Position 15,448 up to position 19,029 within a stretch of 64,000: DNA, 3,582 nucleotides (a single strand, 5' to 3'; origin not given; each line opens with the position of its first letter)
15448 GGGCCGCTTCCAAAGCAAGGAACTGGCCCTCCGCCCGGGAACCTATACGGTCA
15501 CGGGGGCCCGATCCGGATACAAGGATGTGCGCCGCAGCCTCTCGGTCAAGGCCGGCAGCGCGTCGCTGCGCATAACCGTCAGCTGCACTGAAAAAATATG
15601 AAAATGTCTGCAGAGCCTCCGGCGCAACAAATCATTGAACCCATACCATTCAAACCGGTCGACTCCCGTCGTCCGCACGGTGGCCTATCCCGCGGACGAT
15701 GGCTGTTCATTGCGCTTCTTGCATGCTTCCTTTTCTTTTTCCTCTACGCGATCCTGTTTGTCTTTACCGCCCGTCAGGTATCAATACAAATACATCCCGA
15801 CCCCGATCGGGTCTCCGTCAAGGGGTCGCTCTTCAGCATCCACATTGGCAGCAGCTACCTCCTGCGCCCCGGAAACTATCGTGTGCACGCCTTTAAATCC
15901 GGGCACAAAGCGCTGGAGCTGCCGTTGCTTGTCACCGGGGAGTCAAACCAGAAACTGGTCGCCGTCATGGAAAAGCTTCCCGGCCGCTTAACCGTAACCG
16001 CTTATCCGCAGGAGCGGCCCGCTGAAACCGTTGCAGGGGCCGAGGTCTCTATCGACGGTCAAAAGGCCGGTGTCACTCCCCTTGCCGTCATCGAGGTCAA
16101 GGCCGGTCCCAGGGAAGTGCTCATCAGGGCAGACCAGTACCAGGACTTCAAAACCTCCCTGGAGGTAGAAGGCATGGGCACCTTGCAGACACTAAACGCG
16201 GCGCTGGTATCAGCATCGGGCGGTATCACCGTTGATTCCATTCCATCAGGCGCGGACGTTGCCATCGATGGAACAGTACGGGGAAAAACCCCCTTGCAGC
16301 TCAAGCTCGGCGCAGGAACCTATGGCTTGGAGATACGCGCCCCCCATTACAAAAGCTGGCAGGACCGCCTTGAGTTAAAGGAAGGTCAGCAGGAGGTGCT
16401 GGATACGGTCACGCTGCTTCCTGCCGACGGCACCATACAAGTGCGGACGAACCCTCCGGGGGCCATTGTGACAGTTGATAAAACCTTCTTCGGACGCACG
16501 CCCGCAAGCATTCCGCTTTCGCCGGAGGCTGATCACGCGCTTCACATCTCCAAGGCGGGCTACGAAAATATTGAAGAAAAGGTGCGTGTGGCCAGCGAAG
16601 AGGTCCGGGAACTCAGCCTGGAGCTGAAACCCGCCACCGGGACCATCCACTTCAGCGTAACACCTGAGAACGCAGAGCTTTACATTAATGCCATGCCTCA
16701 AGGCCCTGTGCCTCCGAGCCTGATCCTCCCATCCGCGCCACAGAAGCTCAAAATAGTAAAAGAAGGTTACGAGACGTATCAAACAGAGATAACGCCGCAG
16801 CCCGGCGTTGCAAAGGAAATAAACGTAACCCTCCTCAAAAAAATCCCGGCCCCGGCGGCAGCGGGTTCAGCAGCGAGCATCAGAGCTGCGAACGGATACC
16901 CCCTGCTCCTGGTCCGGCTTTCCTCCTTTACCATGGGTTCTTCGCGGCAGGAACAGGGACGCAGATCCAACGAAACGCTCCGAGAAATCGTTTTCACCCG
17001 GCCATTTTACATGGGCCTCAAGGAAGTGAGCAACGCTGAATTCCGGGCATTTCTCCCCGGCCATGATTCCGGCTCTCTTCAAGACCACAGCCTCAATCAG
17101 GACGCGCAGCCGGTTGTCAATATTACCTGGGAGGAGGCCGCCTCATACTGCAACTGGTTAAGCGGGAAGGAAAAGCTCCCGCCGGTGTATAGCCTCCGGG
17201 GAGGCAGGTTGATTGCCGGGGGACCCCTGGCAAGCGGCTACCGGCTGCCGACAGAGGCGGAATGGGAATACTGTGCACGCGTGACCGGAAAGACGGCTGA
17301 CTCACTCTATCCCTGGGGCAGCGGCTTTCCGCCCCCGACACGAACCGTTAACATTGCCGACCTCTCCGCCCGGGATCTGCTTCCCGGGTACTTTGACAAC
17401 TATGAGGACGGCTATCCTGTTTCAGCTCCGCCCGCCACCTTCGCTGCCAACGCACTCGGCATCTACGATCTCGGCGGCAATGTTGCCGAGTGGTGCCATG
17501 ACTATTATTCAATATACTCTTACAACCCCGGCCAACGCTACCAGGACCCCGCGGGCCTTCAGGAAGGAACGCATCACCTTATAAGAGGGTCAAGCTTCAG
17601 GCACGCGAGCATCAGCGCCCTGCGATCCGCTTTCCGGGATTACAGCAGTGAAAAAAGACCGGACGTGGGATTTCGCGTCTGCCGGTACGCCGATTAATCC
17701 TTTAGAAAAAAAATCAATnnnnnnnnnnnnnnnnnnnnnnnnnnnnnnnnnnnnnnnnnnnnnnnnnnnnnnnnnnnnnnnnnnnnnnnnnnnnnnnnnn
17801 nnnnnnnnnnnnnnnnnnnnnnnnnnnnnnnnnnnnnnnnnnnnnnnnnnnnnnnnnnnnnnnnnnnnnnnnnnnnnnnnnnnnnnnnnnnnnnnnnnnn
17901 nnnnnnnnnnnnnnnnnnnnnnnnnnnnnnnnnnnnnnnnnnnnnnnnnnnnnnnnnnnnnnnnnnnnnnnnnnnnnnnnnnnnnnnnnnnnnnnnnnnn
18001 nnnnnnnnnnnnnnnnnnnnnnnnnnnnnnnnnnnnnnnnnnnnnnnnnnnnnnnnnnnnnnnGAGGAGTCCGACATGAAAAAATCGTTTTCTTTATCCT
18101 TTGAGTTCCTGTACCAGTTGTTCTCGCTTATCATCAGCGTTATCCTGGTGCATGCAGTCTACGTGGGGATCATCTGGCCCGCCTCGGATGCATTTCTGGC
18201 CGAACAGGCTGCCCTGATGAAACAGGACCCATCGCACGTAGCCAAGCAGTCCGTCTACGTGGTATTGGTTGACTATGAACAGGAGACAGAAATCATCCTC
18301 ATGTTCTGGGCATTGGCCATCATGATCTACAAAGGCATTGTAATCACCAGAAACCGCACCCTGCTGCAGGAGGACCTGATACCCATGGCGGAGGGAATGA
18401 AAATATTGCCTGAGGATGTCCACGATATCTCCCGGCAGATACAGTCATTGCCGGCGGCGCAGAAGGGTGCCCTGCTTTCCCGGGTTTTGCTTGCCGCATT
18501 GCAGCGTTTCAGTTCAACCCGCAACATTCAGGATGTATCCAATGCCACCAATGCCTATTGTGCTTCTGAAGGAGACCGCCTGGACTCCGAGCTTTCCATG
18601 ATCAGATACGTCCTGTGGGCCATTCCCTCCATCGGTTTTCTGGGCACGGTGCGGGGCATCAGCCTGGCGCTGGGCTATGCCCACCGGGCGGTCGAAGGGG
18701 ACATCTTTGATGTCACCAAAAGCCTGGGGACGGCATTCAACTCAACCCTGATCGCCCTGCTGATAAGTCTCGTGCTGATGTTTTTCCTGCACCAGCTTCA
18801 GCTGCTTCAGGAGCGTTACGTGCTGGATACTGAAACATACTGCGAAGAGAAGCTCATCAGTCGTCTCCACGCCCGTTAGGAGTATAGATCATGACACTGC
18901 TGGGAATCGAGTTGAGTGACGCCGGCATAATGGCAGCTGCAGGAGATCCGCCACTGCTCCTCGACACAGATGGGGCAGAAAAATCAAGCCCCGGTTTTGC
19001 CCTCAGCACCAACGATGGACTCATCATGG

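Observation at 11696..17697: Translationally coupled lipoprotein-TPR-PEGA/FGE genes under a consensus promoter, immediately upstream of the stator-like module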

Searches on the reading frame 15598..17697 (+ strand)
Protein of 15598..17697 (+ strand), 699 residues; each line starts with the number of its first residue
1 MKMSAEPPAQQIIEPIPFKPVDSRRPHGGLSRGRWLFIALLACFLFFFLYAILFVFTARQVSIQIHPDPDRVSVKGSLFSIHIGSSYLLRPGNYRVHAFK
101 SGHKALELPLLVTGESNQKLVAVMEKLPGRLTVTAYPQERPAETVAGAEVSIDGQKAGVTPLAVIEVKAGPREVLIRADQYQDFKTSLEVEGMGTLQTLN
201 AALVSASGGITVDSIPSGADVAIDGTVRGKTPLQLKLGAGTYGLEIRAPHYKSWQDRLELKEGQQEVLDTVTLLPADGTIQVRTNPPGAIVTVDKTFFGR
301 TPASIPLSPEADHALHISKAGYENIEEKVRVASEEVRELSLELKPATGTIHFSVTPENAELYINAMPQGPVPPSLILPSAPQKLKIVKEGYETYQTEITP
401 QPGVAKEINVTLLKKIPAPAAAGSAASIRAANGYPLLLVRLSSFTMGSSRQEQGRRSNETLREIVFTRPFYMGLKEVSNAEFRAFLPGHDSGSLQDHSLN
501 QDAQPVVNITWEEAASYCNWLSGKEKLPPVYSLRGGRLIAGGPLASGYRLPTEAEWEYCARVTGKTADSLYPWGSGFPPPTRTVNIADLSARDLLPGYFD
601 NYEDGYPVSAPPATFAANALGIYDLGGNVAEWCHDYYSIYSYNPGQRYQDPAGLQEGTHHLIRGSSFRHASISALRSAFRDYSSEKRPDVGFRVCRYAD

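Call 5: search_protein_families(library=pfam, proteins=[window:15598-17697:+], max_evalue=0.01)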
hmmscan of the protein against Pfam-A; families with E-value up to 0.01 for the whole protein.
window:15598-17697:+ (699 aa): 4 families
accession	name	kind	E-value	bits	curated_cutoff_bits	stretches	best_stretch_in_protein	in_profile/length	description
PF08308.17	PEGA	-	2.7e-49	165.4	20.8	4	278-346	2-70/71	PEGA domain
PF03781.23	FGE-sulfatase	-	6.1e-39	134.7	23.3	1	443-695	12-254/255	Sulfatase-modifying factor enzyme 1-like domain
PF13620.12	CarboxypepD_reg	-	1.9e-10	41.4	32.3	0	237-272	45-80/82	Carboxypeptidase regulatory-like domain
PF13715.12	CarbopepD_reg_2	-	2.6e-05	24.6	32.2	0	307-347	40-80/88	CarboxypepD_reg-like domain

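Call 6: search_protein_families(library=ncbifam, proteins=[window:15598-17697:+], max_evalue=0.01)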
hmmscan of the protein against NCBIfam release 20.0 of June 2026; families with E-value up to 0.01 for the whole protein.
window:15598-17697:+ (699 aa): 9 families
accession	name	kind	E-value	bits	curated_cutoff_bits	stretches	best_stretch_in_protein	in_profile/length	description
TIGR03525.2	GldK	equivalog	1.1e-30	107.3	350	2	503-695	219-404/408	T9SS ring complex lipoprotein PorK/GldK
NF051459.1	pyoverdine_PvdO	equivalog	5.4e-18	65.1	500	2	547-696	142-278/280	dihydropyoverdine dehydrogenase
NF041186.1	SenA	equivalog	2e-15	57.1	420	1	501-696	268-382/382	selenoneine synthase SenA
TIGR02171.1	Fb_sc_TIGR02171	subfamily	2.7e-13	48.8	544.35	1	451-673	53-254/912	TIGR02171 family lipoprotein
TIGR03524.1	GldJ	equivalog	4.8e-10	38.7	458.2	1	542-637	258-365/559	gliding motility lipoprotein GldJ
TIGR03530.1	GldJ_short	equivalog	1.2e-09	37.6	382.9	1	505-649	161-326/396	gliding motility lipoprotein GldJ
TIGR03440.2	egtB_TIGR03440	equivalog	1.4e-09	37.6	360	1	547-685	292-401/413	ergothioneine biosynthesis protein EgtB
NF047815.1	LIC10124_lipo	equivalog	1.5e-07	30.4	650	1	144-246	205-309/516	LIC10124 family lipoprotein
TIGR04344.1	ovoA_Nterm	equivalog_domain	8.1e-06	25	400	1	507-693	298-442/444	5-histidylcysteine sulfoxide synthase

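Call 7: search_protein_families(library=padloc, proteins=[window:15598-17697:+], max_evalue=0.01)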
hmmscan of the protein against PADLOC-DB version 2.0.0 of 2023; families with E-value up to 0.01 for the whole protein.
window:15598-17697:+ (699 aa): 0 families

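Call 8: find_encoding_contigs(protein=window:15598-17697:+, flank=10000, max_places=6)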
Protein window:15598-17697:+ (699 aa): no gene with exactly this product is on record in the collection.

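Call 18: search_solved_structures(query=window:15598-17697:+, max_evalue=0.001, show_alignments=4)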
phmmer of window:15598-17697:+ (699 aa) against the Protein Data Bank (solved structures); distinct sequences matched with E-value up to 0.001: 23.
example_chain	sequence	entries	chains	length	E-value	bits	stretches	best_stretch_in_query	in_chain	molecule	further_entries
9myj_B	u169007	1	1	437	2.6e-18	68.9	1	501-696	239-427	Lipoprotein, putative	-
9p6h_B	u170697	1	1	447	3.2e-18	68.6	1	501-696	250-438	Lipoprotein, putative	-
9mzu_A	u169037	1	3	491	4e-18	68.3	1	501-696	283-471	PorK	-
9ots_A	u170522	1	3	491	4e-18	68.3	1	501-696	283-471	Por secretion system protein porK/gldK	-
5nxl_A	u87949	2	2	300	6.7e-16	60.9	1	547-671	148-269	Non-specific serine/threonine protein kinase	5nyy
6s07_A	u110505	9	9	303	6.9e-16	60.9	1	547-671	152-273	Formylglycine-generating enzyme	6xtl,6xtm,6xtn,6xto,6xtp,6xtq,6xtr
2afy_X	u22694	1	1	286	5.4e-15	57.9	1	547-693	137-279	Sulfatase modifying factor 1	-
2aft_X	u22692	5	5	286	9.6e-15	57.1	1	547-683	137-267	Sulfatase modifying factor 1 | Sulfatase-modifying factor 1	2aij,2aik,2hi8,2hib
31dc_A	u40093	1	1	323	1.1e-14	56.9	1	547-683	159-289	Formylglycine-generating enzyme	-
2aii_X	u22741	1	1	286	1.2e-14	56.9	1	547-683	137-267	Sulfatase modifying factor 1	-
1y1e_X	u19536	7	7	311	1.2e-14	56.8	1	547-683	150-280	C-alpha-formyglycine-generating enzyme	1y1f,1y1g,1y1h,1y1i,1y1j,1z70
5ssy_A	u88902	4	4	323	1.5e-14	56.5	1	547-683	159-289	Formylglycine-generating enzyme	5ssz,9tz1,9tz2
2q17_A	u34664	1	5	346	2.6e-14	55.7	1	546-695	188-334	formylglycine generating enzyme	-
5ssx_A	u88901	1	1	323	2.9e-14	55.5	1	547-683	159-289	Formylglycine-generating enzyme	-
6muj_A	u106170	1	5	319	3.4e-14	55.3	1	546-696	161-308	Formylglycine-generating enzyme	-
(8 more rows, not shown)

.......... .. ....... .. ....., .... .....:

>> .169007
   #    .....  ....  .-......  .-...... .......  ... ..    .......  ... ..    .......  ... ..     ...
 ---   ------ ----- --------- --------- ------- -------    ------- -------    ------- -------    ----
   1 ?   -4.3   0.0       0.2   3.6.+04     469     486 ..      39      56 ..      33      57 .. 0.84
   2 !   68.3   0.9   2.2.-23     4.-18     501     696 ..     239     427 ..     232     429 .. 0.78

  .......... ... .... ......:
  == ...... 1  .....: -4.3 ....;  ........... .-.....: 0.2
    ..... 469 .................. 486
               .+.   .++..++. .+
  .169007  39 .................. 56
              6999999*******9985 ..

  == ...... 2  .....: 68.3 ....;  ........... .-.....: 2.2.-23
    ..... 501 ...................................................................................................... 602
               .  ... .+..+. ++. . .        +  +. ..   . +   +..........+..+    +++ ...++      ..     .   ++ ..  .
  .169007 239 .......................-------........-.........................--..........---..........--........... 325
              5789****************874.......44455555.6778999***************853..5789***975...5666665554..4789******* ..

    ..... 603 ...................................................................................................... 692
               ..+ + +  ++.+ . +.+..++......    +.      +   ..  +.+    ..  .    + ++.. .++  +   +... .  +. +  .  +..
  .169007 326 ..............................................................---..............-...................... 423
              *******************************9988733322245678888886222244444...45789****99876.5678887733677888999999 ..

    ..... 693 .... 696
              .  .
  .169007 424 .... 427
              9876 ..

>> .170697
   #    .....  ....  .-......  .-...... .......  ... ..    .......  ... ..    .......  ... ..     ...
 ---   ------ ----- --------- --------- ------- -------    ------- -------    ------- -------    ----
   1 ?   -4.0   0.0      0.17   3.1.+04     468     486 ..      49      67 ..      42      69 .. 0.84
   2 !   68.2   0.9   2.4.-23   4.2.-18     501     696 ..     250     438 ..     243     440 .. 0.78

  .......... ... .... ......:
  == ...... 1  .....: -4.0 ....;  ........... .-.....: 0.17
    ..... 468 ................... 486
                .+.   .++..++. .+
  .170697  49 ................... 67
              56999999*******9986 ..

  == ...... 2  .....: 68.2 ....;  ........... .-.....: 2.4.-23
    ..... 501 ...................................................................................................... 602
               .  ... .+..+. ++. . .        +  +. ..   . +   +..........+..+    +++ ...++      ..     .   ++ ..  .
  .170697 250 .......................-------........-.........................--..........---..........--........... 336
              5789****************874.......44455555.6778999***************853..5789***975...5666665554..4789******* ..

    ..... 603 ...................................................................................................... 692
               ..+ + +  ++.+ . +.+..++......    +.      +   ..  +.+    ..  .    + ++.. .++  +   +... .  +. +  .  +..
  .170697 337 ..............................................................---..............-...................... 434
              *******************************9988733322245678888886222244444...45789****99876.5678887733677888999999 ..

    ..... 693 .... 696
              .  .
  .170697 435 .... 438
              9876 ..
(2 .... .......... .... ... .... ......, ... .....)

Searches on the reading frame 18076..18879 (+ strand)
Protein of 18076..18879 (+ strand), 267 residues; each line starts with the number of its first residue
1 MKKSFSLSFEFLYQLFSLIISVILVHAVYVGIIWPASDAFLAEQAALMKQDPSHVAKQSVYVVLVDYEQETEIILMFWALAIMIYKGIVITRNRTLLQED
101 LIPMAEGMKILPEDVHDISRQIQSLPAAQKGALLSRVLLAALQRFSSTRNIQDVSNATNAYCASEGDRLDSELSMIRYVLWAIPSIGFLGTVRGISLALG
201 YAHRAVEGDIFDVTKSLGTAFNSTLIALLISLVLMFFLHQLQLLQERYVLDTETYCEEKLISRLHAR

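Call 5: search_protein_families(library=pfam, proteins=[window:18076-18879:+], max_evalue=0.01)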
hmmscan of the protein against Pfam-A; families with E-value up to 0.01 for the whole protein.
window:18076-18879:+ (267 aa): 1 family
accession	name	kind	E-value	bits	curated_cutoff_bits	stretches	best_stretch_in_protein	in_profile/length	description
PF01618.21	MotA_ExbB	-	1.9e-12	47.5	22.9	1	133-252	5-125/127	MotA/TolQ/ExbB proton channel family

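Call 6: search_protein_families(library=ncbifam, proteins=[window:18076-18879:+], max_evalue=0.01)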
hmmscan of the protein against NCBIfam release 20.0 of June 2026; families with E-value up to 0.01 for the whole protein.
window:18076-18879:+ (267 aa): 2 families
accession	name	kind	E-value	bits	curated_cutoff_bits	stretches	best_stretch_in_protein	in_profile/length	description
TIGR02796.1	tolQ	equivalog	0.00021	21.1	221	1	139-232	89-183/216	protein TolQ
TIGR02805.1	exbB2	equivalog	0.0059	16.8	135.35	1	140-238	25-120/138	TonB-system energizer ExbB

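Call 7: search_protein_families(library=padloc, proteins=[window:18076-18879:+], max_evalue=0.01)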
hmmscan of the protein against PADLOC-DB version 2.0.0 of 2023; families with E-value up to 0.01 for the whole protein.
window:18076-18879:+ (267 aa): 3 families
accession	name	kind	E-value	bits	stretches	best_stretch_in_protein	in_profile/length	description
PDLC00636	ZorA2|ZorA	-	0.00048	17.1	1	183-240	49-107/461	MotA/ExbB/TolQ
PDLC00635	ZorA2|ZorA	-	0.0011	16.1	1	169-254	39-125/505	MotA/ExbB/TolQ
PDLC00640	ZorA2|ZorA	-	0.0097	12.6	0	181-237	50-107/590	MotA/ExbB/TolQ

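Call 67: search_solved_structures(query=window:18076-18879:+, max_evalue=0.1)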
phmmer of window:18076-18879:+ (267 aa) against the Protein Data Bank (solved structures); distinct sequences matched with E-value up to 0.1: 0.
